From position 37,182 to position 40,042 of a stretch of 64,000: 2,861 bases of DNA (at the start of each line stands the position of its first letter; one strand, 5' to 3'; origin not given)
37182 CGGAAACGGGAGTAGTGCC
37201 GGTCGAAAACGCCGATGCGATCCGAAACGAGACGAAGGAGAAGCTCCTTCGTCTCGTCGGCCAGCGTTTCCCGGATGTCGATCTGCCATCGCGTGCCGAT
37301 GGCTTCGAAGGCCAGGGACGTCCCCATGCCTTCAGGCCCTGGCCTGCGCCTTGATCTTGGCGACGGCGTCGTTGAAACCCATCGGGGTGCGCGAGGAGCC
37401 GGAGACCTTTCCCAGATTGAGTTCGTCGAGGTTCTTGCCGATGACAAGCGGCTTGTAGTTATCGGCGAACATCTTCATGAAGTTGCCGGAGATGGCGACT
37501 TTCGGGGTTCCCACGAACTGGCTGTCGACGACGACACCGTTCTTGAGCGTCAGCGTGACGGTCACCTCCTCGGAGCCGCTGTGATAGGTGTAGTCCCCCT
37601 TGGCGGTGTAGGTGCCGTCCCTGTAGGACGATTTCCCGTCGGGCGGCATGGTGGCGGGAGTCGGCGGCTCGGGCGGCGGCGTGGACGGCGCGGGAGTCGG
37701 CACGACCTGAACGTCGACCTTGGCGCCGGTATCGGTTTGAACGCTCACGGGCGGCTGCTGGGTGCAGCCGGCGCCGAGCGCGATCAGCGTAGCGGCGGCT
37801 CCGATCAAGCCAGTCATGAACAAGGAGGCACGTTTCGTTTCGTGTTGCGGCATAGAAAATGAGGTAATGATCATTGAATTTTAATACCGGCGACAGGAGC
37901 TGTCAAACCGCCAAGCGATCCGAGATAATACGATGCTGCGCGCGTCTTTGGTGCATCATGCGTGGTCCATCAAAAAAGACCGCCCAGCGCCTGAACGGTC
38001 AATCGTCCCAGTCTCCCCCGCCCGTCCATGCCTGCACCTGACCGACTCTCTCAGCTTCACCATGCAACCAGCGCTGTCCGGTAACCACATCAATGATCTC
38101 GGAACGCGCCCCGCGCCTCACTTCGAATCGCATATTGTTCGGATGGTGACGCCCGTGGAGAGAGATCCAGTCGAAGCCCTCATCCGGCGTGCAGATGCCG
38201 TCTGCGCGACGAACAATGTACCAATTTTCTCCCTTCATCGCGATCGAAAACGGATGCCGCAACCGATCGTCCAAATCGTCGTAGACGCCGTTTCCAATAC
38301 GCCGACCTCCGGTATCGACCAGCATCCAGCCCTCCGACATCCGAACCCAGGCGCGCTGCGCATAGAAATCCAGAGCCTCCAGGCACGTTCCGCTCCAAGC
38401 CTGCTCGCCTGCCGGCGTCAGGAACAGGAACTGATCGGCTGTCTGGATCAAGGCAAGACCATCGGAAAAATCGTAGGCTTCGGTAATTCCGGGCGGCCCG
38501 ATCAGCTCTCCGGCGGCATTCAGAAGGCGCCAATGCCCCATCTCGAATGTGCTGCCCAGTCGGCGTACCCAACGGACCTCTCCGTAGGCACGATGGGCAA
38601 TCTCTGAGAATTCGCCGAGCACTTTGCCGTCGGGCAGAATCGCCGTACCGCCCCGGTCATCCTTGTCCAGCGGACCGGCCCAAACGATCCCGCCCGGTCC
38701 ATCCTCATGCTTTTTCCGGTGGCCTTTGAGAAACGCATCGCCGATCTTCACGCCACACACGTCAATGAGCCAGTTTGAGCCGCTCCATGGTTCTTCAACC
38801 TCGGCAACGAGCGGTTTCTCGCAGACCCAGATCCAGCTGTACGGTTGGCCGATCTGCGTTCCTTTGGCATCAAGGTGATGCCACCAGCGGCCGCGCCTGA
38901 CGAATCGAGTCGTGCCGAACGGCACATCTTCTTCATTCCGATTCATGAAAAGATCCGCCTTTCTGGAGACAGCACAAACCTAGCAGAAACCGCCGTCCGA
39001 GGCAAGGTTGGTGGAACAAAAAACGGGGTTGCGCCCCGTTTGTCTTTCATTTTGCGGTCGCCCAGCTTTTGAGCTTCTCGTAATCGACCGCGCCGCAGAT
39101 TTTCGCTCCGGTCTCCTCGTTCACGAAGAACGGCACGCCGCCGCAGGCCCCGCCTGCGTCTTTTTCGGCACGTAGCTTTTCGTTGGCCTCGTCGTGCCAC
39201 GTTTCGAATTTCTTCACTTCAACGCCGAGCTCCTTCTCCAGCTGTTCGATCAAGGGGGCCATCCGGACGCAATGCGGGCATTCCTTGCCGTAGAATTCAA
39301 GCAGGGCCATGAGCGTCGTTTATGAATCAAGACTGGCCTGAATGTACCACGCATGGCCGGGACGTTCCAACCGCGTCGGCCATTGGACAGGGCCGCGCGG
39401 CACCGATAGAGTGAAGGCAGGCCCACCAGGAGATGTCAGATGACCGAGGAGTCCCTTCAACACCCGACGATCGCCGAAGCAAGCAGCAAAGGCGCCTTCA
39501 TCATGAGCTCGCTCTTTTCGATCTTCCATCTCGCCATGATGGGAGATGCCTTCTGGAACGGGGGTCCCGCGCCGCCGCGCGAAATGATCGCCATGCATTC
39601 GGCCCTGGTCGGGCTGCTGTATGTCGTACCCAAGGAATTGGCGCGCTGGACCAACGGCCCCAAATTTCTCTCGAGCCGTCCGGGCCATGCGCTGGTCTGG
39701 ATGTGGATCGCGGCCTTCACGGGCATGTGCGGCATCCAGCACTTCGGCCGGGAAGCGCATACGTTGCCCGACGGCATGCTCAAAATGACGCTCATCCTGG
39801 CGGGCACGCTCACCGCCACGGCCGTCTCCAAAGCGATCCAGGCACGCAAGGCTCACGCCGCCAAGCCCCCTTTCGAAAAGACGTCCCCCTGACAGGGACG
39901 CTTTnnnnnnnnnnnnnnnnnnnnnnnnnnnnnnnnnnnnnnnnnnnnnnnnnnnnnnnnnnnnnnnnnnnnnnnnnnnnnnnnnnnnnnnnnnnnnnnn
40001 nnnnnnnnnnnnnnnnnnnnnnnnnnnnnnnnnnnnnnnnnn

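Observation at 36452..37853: Extracytoplasmic flavinylation pair: FMN-binding-domain lipoprotein + ApbE flavin transferase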

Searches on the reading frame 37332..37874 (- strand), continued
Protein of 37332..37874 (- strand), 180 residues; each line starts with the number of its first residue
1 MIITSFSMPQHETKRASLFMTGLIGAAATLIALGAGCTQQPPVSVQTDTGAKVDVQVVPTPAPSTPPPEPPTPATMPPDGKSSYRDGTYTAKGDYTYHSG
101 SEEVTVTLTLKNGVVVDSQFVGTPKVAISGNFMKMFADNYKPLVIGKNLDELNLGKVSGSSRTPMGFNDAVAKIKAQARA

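Call 63: search_protein_families(library=pfam, proteins=[L005:8105-9391:+, L015:6759-7478:-, L080:1867-3384:+, L016:6231-9071:+, L001:7044-9302:-, L019:1437-3584:-], max_evalue=0.001)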
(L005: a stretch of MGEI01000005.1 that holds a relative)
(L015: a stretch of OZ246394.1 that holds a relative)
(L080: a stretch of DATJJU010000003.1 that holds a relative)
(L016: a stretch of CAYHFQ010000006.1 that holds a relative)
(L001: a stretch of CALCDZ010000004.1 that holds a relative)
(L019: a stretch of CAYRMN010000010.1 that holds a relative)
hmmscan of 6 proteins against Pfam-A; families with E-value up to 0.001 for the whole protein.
L005:8105-9391:+ (428 aa): 1 family
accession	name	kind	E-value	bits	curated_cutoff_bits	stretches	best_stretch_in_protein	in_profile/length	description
PF01566.24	Nramp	-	3e-79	267.1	29.8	1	38-404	1-356/357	Natural resistance-associated macrophage protein-like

L015:6759-7478:- (239 aa): 1 family
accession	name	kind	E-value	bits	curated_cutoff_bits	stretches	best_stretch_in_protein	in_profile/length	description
PF01988.24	VIT1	-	2.4e-69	233.9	28.1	1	24-231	1-213/214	VIT family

L080:1867-3384:+ (505 aa): 1 family
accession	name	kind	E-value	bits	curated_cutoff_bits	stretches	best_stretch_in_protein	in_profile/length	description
PF01566.24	Nramp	-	7.2e-70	236.2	29.8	1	107-473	1-352/357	Natural resistance-associated macrophage protein-like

L016:6231-9071:+ (946 aa): 4 families
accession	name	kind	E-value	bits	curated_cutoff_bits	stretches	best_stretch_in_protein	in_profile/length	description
PF01839.29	FG-GAP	-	8.8e-37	124.9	22.1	5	496-534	1-37/37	FG-GAP repeat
PF13517.12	FG-GAP_3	-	1e-11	45.7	26.9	0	311-385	1-60/61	FG-GAP-like repeat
PF03160.20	Calx-beta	-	1.3e-07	32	27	1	538-647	5-118/119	Calx-beta domain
PF14312.12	FG-GAP_2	-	2.4e-05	24.8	23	0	491-533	13-48/49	FG-GAP repeat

L001:7044-9302:- (752 aa): 4 families
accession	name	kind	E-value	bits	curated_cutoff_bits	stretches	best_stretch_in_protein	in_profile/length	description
PF13385.13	Laminin_G_3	-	1.2e-21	77.9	27.6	2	392-544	13-151/151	Concanavalin A-like lectin/glucanases superfamily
PF02412.23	TSP_3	-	3.3e-16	59.1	25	1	553-575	14-36/36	Thrombospondin type 3 repeat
PF13948.11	DUF4215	-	3.2e-05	24.6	27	1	275-308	20-47/47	Domain of unknown function (DUF4215)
PF02210.31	Laminin_G_2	-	0.00041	21.2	22.9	0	143-199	17-65/126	Laminin G domain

L019:1437-3584:- (715 aa): 2 families
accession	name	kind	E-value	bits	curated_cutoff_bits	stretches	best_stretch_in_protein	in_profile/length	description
PF13597.11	NRDD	-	5.8e-195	649.6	26.2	1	131-691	2-562/562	Anaerobic ribonucleoside-triphosphate reductase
PF03477.21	ATP-cone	-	8.8e-23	81.1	25.8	1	12-101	2-87/88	ATP cone domain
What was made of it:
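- Nramp sits next to the module in L005 and L080, and VIT1 in L015 (call 63).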

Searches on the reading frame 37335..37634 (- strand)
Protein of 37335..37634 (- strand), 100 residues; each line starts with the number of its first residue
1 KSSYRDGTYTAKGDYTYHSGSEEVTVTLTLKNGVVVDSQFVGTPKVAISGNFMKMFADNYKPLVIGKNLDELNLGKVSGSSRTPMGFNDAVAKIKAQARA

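Call 55: search_solved_structures(query=A2, max_evalue=10, show_alignments=3)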
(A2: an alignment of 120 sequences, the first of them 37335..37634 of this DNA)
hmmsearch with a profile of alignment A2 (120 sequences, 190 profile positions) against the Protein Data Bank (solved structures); distinct sequences matched with E-value up to 10: 3.
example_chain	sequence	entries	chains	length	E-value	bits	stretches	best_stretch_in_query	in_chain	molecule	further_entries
8qag_A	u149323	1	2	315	0.21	14.6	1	20-93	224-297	sc-CC-6-95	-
5nc6_B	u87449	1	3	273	0.32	14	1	30-99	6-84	Peptidoglycan N-acetylglucosamine deacetylase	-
9hmf_O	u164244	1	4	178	1.2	12.1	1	20-78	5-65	Flagellar protein FliL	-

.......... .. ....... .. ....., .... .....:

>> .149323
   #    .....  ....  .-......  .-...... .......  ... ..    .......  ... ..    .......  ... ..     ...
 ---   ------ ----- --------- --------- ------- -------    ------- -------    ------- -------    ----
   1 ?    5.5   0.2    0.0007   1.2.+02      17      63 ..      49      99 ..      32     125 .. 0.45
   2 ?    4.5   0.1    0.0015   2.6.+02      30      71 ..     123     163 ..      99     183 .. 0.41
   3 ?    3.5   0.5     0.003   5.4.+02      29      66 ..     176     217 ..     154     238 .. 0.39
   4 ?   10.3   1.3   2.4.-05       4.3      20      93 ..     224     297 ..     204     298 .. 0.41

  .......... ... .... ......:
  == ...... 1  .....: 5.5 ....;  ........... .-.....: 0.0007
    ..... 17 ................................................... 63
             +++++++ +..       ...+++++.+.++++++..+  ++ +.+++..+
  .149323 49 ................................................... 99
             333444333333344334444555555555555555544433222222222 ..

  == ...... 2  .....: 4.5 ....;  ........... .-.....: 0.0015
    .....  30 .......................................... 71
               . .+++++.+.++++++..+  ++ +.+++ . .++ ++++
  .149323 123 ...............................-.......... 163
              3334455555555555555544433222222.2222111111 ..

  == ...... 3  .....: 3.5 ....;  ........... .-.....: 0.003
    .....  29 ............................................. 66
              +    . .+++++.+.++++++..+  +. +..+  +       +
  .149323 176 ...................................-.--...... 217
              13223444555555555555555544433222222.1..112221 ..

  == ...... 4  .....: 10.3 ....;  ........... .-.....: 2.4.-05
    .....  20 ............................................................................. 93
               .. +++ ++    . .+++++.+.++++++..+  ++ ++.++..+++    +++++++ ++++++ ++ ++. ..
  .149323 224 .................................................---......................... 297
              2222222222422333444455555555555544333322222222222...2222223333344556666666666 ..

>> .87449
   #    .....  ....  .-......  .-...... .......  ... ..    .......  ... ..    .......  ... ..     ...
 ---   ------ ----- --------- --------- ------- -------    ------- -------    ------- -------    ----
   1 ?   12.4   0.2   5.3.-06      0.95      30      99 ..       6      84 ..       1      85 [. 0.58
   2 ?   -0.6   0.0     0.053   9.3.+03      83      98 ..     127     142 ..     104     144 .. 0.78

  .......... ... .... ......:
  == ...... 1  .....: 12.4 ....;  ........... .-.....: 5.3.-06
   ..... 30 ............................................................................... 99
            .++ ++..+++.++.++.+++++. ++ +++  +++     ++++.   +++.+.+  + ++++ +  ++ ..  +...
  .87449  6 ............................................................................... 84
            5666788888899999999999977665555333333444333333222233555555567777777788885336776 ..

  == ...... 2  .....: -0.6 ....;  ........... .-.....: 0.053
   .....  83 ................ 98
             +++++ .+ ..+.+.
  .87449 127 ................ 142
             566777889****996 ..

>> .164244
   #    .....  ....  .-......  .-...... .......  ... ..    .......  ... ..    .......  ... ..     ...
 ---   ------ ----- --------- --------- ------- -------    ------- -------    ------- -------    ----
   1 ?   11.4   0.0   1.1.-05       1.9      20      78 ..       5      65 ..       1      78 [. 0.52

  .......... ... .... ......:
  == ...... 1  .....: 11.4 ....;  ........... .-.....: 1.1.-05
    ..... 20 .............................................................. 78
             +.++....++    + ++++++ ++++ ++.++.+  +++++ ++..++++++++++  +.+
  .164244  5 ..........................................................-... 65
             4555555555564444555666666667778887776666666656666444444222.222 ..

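Call 56: search_protein_families(library=pfam, alignment_id=A2, max_evalue=0.0002)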
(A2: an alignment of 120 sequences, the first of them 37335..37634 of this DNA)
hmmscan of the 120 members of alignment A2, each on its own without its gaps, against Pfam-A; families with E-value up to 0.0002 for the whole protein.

A. member 1, window:37335-37634:- (100 aa): 0 families

B. families by the number of members that match (of 120 scanned): 2 families
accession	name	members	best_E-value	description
PF04205.19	FMN_bind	6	2.4e-06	FMN-binding domain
PF05887.16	Trypan_PARP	1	0.00015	Procyclic acidic repetitive protein (PARP)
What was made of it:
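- On FMN_bind domain (PF04205; NqrC/RnfG/PplA type): Only 6 of 120 hit at E<=2e-4 (call 56).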

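Call 57: predict_structure(alignment_id=A2)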
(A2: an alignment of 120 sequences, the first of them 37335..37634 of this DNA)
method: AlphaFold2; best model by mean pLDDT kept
length: 100 residues; sequences in the alignment: 120
mean_pLDDT: 95.9   pTM: 0.88
mean pLDDT of the five models: 95.9, 95.7, 95.3, 94.7, 94.4
residues with pLDDT >= 90: 95; 70-90: 4; 50-70: 1; < 50: 0
segments of 3 or more residues with pLDDT < 50: none
pLDDT, mean of each block of 10 residues (from residue 1): 92 93 98 98 95 97 97 95 97 97
secondary structure, 60 per line:
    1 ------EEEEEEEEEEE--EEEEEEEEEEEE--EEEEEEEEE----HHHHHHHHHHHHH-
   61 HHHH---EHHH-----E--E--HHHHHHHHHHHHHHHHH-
elements in order: E7-17 E20-31 E34-42 H47-59 H61-64 H83-99
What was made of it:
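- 37335..37634 (-): Globular beta1-beta2-beta3-alpha domain (ORF residues 81-180); a divergent FMN_bind (NqrC/RnfG-like) domain. AF2 domain model has mean pLDDT 95.9 and pTM 0.88 (call 57).
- On FMN_bind domain (PF04205; NqrC/RnfG/PplA type): The model is confident (pLDDT 95.9, call 57) and has that topology.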

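Call 59: fold_search(model_id=the predicted structure, library=pdb)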
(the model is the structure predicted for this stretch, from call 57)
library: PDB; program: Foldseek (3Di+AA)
matches with E <= 10: 540; with E <= 0.001: 0
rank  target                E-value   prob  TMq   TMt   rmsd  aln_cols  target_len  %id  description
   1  3lvl_A                2.8e-02  0.96  0.42  0.35   6.4        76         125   17  Crystal Structure of E.coli IscS-IscU complex (released 2010-04-21)
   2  2qq4_I                3.0e-02  0.97  0.39  0.31   4.2        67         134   21  Crystal structure of Iron-sulfur cluster biosynthesis protein IscU (TTHA1736) from thermus thermophilus HB8 (released 2008-07-29)
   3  6jzw_D                3.6e-02  0.97  0.38  0.30   3.5        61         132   20  Crystal structure of SufU from Bacillus subtilis with Cys persulfurated (released 2020-05-06)
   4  3a7u                  3.6e-02  0.89  0.43  0.16   7.1       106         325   13  Crystal structure of the bovine lipoyltransferase in its unliganded form (released 2010-01-19)
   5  8p2a                  3.9e-02  0.89  0.44  0.47   4.6        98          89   15  Crystal structure of SaFMN3 domain 2 (released 2023-07-19)
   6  8rb8_G                4.3e-02  0.97  0.54  0.33   4.3       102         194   11  Cryo-EM structure of the NADH:ferredoxin oxidoreductase RNF from Azotobacter vinelandii, purified with 2-ME/TCEP, NADH (released 2024-06-26)
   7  8p2b_B                4.9e-02  0.69  0.35  0.40   5.4        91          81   11  Crystal structure of CbFMN4 domain 1 (released 2023-07-19)
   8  3r07_C                5.2e-02  0.91  0.47  0.52   5.2        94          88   15  Structural analysis of an archaeal lipoylation system. A bi-partite lipoate protein ligase and its E2 lipoyl domain fr (released 2012-04-25)
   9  7c8o_A                5.5e-02  0.95  0.47  0.41   6.4        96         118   14  Crystal structure of IscU D40A/H106A variant (released 2021-06-09)
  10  7c8o_D                5.9e-02  0.98  0.54  0.49   4.5       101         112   11  Crystal structure of IscU D40A/H106A variant (released 2021-06-09)
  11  6jzv_B                5.9e-02  0.95  0.38  0.29   3.5        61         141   20  Crystal structure of SufU from Bacillus subtilis (released 2020-05-06)
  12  8rb9_G                6.3e-02  0.96  0.54  0.33   4.3       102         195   11  Cryo-EM structure of the NADH:ferredoxin oxidoreductase RNF from Azotobacter vinelandii, NADH added (released 2024-06-26)
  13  6jzw_B                6.3e-02  0.94  0.38  0.29   3.4        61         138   20  Crystal structure of SufU from Bacillus subtilis with Cys persulfurated (released 2020-05-06)
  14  7c8n                  6.6e-02  0.96  0.50  0.41   4.5       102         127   11  Crystal structure of IscU H106A variant (released 2021-05-26)
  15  6jzv_C                7.1e-02  0.95  0.41  0.31   3.2        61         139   16  Crystal structure of SufU from Bacillus subtilis (released 2020-05-06)
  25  3o6u_D                1.1e-01  0.94  0.56  0.48   5.6       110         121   15  Crystal Structure of CPE2226 protein from Clostridium perfringens. Northeast Structural Genomics Consortium Target CpR (released 2010-08-11)
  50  3lwx                  4.1e-01  0.47  0.48  0.29   5.7       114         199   11  Crystal structure of Na(+)-translocating NADH-quinone reductase subunit C (YP_001302508.1) from Parabacteroides distason (released 2010-03-31)
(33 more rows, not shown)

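Call 68: search_protein_representatives(alignment_id=A2)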
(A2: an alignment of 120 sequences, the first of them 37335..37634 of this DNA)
Query: 120 sequences, 190 profile positions. Proteins with E-value up to 0.001 (for the whole library): 3410; up to 1e-10: 2744; up to 1e-30: 1288. The best 150 are listed.
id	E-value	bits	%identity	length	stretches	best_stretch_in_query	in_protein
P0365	1.6e-65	236.8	-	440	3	82-188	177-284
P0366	1.3e-58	214.2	-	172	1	20-187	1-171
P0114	1.6e-58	213.9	-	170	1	20-187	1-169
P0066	2.6e-58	213.3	-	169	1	20-188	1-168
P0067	7.2e-58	211.8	-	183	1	21-187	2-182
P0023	9.6e-58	211.4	-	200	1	26-187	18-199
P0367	1.0e-57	211.3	-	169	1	20-187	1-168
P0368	2.0e-56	207.1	-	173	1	29-187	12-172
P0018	2.2e-56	207.0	-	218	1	28-188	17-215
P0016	4.4e-56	206.0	-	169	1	20-189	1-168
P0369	8.3e-56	205.1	-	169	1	20-188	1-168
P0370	1.1e-55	204.6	-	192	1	27-188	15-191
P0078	2.7e-55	203.4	-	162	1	29-187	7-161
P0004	2.9e-55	203.3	-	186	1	27-187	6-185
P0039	3.0e-55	203.3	-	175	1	20-187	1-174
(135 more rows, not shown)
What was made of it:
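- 37332..37853 (-): FMN_bind-like lipoprotein gene ('FMNb'), 173 aa from Met8. The ORF extends to 37874 (180 aa). NCBI's gene call starts at Met20 (161 aa). 3,410 representatives of 50% clusters at E<=1e-3 (call 68).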

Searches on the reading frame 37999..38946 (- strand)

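Call 3: search_protein_families(library=pfam, proteins=[window:37999-38946:-], max_evalue=1)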
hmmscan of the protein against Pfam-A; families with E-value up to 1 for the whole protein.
window:37999-38946:- (315 aa): 1 family
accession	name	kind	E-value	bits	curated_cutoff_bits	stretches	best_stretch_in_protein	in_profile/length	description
PF14903.11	WG_beta_rep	-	0.014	15.8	25.6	1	139-168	1-30/35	WG containing repeat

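Call 4: search_protein_families(library=ncbifam, proteins=[window:37999-38946:-], max_evalue=1)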
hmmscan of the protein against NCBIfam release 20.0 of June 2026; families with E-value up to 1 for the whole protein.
window:37999-38946:- (315 aa): 0 families

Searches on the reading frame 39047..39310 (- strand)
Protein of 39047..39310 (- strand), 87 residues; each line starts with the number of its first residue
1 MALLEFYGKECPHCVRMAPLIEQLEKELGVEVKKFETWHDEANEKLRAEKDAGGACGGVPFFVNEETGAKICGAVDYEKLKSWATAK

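Call 3: search_protein_families(library=pfam, proteins=[window:39047-39310:-], max_evalue=1)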
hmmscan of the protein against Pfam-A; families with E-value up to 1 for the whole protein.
window:39047-39310:- (87 aa): 7 families
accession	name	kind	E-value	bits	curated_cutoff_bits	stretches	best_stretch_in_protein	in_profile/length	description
PF00085.26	Thioredoxin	-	1.3e-05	25.6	23.5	1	2-84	21-101/103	Thioredoxin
PF13728.12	TraF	-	0.0017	18.6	23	1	2-34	132-164/224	F plasmid transfer operon protein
PF05768.20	Glrx-like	-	0.0052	17.5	26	1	4-38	2-37/77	Glutaredoxin-like domain (DUF836)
PF22109.2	Zn_ribbon_tTFIIB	-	0.008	16.5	28.6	1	5-15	6-16/40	Transcription factor IIB, zinc ribbon, Trypanosome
PF01323.26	DSBA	-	0.04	14.1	25.6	0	28-82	132-188/191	DSBA-like thioredoxin domain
PF18031.6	UCH_C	-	0.074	13.4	26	1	21-42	1-22/46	Ubiquitin carboxyl-terminal hydrolases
PF13192.12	Thioredoxin_3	-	0.14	12.7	24.8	1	7-33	6-32/76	Thioredoxin domain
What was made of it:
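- Checked: A CPHC thioredoxin-fold protein lies at 39047..39310 (PF00085, 25.6 bits, call 3).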

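Call 4: search_protein_families(library=ncbifam, proteins=[window:39047-39310:-], max_evalue=1)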
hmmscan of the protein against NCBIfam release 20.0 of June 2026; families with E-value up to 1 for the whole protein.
window:39047-39310:- (87 aa): 12 families
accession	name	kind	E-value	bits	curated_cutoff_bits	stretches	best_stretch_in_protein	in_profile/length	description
TIGR02183.1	GRXA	equivalog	0.00015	21.9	106.5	1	6-80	4-77/86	GrxA family glutaredoxin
TIGR01068.1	thioredoxin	equivalog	0.00017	21.7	96.8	1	2-84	17-97/101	thioredoxin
TIGR02738.1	TrbB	equivalog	0.00017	21.3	132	1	3-35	54-86/153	type-F conjugative transfer system pilin assembly thiol-disulfide isomerase TrbB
NF047697.1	ThioredTrxAClost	equivalog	0.00058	20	140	1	2-46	20-63/105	thioredoxin TrxA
NF008401.0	PRK11200.1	equivalog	0.00066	19.8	84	1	7-80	6-78/87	GrxA family glutaredoxin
TIGR01126.1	pdi_dom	equivalog_domain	0.0031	17.8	107.2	1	2-45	17-60/105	protein disulfide-isomerase domain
TIGR02740.1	TraF-like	hypoth_equivalog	0.0075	15.6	232.25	1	2-32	172-202/276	TraF-like protein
TIGR00411.1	redox_disulf_1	equivalog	0.051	13.6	92.75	1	9-41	9-41/82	MJ0307 family thioredoxin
TIGR01130.1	ER_PDI_fam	subfamily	0.068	12.7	344.25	1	3-28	367-392/476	protein disulfide-isomerase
TIGR04116.1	CXXX_rpt_assoc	equivalog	0.081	13.1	50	1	19-52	42-75/90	CXXX repeat peptide modification system protein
NF008229.0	PRK10996.1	equivalog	0.11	12.2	125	1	3-84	56-135/141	thioredoxin TrxC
NF010288.0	PRK13728.1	subfamily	0.15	11.5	199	1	5-33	75-103/181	F-type conjugal transfer protein TrbB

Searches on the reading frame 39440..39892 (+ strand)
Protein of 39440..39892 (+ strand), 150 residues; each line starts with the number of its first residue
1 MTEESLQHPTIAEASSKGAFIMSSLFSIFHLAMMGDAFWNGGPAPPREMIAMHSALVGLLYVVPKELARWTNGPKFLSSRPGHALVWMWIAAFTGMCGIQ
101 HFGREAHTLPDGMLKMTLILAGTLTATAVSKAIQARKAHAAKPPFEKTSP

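Call 3: search_protein_families(library=pfam, proteins=[window:39440-39892:+], max_evalue=1)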
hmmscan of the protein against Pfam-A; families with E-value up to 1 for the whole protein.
window:39440-39892:+ (150 aa): 1 family
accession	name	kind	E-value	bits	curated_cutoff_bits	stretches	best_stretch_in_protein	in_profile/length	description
PF13249.12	SQHop_cyclase_N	-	0.097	12.3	26.2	1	16-56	105-145/291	Squalene-hopene cyclase N-terminal domain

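Call 4: search_protein_families(library=ncbifam, proteins=[window:39440-39892:+], max_evalue=1)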
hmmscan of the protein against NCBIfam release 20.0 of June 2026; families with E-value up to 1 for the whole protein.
window:39440-39892:+ (150 aa): 1 family
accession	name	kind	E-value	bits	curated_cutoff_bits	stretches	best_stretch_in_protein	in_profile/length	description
NF038216.1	ABZJ_00895_fam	subfamily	0.054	13.4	33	1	83-130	31-78/134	ABZJ_00895 family protein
